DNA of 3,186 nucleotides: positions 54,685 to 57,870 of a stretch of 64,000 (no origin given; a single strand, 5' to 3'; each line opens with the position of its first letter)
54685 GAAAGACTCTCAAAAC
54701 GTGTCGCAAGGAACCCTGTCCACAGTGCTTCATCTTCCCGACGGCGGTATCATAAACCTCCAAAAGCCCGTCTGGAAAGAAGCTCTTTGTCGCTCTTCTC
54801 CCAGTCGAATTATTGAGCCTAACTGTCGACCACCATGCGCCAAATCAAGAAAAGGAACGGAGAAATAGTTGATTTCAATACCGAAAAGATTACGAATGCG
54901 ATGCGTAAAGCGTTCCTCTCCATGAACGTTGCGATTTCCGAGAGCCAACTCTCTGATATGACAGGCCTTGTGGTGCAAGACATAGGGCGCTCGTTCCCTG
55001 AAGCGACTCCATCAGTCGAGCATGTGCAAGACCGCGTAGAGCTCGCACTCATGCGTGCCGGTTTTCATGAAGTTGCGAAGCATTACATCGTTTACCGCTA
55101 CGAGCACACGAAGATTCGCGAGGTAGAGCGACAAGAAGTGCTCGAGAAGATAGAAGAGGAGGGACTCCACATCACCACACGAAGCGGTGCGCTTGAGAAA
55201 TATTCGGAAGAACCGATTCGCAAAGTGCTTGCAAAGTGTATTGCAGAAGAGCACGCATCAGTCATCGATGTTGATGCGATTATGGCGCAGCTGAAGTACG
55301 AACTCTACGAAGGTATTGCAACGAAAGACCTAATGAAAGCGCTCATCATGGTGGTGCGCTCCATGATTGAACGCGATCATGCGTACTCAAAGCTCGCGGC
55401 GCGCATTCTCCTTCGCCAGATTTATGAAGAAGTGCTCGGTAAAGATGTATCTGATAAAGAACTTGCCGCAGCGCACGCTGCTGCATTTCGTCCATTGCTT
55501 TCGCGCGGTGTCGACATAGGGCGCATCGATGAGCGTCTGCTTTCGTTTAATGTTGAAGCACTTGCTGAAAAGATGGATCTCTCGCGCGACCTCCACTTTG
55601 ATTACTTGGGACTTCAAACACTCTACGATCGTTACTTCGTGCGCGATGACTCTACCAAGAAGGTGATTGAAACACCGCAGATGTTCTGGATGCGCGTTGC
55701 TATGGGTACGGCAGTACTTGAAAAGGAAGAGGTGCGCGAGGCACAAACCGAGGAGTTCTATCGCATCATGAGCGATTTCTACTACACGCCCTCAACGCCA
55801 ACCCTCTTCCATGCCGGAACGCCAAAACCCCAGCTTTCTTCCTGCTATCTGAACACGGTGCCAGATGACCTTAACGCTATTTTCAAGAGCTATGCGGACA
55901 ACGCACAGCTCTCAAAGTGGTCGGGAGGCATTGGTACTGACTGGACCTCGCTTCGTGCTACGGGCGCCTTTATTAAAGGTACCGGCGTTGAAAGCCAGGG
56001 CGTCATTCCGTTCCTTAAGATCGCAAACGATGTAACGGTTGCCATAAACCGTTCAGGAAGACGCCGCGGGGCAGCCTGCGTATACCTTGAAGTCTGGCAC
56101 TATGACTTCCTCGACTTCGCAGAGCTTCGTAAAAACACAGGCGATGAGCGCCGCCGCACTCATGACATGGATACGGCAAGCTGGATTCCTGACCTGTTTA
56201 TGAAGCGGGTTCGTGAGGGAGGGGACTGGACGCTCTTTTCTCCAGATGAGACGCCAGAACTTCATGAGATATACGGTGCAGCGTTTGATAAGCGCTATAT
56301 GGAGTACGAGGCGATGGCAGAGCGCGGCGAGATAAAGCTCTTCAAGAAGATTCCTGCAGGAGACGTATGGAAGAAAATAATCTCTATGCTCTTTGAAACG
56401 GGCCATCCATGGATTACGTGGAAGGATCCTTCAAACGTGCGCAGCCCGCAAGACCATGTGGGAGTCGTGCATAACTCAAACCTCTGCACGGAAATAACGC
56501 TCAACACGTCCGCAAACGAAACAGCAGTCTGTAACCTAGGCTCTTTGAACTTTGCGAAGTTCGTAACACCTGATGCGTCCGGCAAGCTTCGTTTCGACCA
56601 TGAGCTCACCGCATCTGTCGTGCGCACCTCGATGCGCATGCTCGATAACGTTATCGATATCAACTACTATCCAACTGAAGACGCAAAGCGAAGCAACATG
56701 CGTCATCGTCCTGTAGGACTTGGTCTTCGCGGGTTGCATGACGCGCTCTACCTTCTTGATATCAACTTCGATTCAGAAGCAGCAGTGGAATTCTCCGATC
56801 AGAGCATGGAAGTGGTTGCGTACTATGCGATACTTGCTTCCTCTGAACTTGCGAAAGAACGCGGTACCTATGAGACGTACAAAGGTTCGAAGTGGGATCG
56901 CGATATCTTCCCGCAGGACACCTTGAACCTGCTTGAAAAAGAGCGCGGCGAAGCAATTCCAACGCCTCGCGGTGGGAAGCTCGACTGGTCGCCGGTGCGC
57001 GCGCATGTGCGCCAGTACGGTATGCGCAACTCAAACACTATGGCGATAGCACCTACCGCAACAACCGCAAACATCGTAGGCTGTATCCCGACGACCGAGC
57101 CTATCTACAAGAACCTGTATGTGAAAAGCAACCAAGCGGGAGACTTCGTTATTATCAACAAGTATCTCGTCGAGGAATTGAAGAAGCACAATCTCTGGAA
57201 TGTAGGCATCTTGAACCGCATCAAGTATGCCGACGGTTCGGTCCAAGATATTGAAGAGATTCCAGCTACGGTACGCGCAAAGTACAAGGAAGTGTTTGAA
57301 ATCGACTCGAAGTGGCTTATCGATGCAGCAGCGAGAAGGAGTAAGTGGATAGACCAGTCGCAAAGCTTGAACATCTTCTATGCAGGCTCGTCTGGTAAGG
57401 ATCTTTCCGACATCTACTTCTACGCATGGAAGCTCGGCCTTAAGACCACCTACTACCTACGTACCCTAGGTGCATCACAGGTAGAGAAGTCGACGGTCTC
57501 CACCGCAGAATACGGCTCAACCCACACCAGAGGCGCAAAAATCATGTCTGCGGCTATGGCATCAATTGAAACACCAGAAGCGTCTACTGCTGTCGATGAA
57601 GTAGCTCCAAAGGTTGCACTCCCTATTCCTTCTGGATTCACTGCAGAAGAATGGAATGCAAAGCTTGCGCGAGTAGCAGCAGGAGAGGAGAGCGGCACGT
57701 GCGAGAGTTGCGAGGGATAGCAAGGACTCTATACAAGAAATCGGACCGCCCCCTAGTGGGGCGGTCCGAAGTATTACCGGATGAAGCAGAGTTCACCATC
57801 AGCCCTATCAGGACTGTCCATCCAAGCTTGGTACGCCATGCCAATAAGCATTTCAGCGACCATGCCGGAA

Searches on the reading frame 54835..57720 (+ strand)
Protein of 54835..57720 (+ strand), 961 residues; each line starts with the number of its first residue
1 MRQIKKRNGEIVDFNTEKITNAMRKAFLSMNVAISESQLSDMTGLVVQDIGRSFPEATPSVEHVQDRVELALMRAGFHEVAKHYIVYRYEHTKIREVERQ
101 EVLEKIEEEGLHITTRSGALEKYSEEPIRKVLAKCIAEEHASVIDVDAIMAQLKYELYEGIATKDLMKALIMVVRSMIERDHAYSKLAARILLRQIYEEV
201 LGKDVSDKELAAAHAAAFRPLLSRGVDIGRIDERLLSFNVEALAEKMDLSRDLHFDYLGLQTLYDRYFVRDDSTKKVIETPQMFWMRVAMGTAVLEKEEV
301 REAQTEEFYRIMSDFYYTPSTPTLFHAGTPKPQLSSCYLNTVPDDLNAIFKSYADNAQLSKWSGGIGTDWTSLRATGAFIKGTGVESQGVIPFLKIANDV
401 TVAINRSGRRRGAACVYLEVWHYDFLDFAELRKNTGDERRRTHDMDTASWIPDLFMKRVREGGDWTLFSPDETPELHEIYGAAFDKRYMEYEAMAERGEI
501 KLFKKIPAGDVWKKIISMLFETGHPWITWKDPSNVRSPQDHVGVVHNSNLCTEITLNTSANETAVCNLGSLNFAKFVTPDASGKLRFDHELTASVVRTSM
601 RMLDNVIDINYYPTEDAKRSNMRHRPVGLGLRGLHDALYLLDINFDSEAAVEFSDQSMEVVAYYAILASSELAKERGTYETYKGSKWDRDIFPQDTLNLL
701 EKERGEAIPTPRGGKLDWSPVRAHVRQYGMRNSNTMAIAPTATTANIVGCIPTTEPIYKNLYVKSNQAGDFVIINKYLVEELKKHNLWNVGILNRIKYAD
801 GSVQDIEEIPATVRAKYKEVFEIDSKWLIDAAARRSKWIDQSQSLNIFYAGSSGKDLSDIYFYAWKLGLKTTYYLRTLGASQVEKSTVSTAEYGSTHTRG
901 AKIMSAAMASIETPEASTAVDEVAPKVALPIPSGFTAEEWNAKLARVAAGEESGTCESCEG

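Call 60: search_protein_families(library=pfam, proteins=[window:54835-57720:+], max_evalue=0.001)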
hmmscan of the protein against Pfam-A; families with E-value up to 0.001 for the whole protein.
window:54835-57720:+ (961 aa): 3 families
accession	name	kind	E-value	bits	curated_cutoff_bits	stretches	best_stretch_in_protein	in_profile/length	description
PF02867.20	Ribonuc_red_lgC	-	3e-186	620.6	23.9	1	335-875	1-523/523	Ribonucleotide reductase, barrel domain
PF03477.21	ATP-cone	-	2.6e-25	89.2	25.8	2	3-92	2-87/88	ATP cone domain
PF00317.26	Ribonuc_red_lgN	-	1.2e-24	86.6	28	1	255-331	3-76/77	Ribonucleotide reductase, all-alpha domain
